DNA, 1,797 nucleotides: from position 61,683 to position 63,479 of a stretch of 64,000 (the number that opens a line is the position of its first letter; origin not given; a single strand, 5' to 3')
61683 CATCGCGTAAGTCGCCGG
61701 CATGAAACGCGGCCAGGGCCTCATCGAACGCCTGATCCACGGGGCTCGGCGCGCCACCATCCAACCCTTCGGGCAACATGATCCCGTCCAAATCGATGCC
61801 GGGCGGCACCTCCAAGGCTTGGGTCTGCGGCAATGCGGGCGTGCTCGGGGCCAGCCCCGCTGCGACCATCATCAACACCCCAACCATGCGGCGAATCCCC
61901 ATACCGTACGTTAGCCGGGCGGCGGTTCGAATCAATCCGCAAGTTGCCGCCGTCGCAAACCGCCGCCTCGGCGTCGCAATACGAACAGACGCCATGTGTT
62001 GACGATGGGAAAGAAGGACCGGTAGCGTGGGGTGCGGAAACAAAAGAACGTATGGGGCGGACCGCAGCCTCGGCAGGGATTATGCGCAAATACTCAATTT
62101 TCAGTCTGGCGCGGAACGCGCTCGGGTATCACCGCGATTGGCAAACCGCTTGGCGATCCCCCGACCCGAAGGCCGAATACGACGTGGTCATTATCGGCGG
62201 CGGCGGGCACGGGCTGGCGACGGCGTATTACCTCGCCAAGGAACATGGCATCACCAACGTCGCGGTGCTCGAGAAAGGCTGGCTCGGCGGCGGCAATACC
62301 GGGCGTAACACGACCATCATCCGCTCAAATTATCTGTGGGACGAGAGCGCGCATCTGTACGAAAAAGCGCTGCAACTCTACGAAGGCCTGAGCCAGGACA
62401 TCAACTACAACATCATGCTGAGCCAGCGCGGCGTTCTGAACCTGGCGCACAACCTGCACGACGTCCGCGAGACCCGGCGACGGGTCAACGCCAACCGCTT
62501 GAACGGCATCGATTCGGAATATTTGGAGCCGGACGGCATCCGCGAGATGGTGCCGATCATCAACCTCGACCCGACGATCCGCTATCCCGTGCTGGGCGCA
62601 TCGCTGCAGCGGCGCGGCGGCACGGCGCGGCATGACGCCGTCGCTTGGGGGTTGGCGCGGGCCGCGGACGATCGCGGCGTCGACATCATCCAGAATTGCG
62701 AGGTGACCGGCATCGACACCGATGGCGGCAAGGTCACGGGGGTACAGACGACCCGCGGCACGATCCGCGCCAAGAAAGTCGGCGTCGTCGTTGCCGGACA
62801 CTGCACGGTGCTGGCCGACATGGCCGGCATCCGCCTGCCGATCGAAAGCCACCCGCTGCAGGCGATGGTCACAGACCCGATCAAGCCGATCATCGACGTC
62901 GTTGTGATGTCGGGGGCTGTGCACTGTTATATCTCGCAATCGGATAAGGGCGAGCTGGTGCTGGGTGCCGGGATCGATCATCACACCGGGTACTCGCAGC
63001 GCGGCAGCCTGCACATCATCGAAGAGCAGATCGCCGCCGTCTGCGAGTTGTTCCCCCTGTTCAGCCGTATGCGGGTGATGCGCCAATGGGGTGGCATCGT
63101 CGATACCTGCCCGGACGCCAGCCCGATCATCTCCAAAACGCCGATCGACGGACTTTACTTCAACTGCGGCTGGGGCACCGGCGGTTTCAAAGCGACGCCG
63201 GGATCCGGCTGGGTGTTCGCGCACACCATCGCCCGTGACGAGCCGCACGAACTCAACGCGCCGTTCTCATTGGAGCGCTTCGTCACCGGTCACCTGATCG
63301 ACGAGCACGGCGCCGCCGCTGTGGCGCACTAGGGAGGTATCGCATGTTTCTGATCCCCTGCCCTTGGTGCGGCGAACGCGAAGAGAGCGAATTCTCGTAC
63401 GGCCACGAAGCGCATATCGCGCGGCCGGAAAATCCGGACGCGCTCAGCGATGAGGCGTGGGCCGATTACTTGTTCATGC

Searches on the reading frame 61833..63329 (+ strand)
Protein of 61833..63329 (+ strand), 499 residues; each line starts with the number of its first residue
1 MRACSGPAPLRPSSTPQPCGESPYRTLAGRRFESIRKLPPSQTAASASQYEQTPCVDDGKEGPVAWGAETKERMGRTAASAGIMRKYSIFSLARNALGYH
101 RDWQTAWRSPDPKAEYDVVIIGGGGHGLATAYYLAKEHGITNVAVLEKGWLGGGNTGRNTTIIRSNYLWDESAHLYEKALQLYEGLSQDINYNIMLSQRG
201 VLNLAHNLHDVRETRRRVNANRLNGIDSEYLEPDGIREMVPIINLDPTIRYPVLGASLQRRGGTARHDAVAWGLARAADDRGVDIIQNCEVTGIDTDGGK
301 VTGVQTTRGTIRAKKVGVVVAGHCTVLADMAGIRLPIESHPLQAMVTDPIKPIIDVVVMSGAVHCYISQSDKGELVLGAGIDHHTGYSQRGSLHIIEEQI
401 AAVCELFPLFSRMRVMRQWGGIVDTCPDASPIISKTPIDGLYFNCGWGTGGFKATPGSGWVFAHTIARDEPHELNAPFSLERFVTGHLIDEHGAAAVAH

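Call 71: search_protein_families(library=pfam, proteins=[window:61833-63329:+], max_evalue=0.00001)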
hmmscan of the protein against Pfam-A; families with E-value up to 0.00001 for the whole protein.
window:61833-63329:+ (499 aa): 5 families
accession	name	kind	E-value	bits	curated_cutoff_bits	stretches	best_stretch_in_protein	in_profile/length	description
PF01266.30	DAO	-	1.7e-71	242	27.9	1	117-464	1-352/353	FAD dependent oxidoreductase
PF00890.30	FAD_binding_2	-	1.7e-06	28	20.4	0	117-156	1-38/414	FAD binding domain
PF01946.23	Thi4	-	1.9e-06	27.8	26.2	1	114-155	16-57/235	Thi4 family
PF12831.13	FAD_oxidored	-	6.4e-06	26.1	27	0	117-314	1-138/416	FAD dependent oxidoreductase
PF13738.12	Pyr_redox_3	-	8.1e-06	25.7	30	0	119-152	1-33/305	Pyridine nucleotide-disulphide oxidoreductase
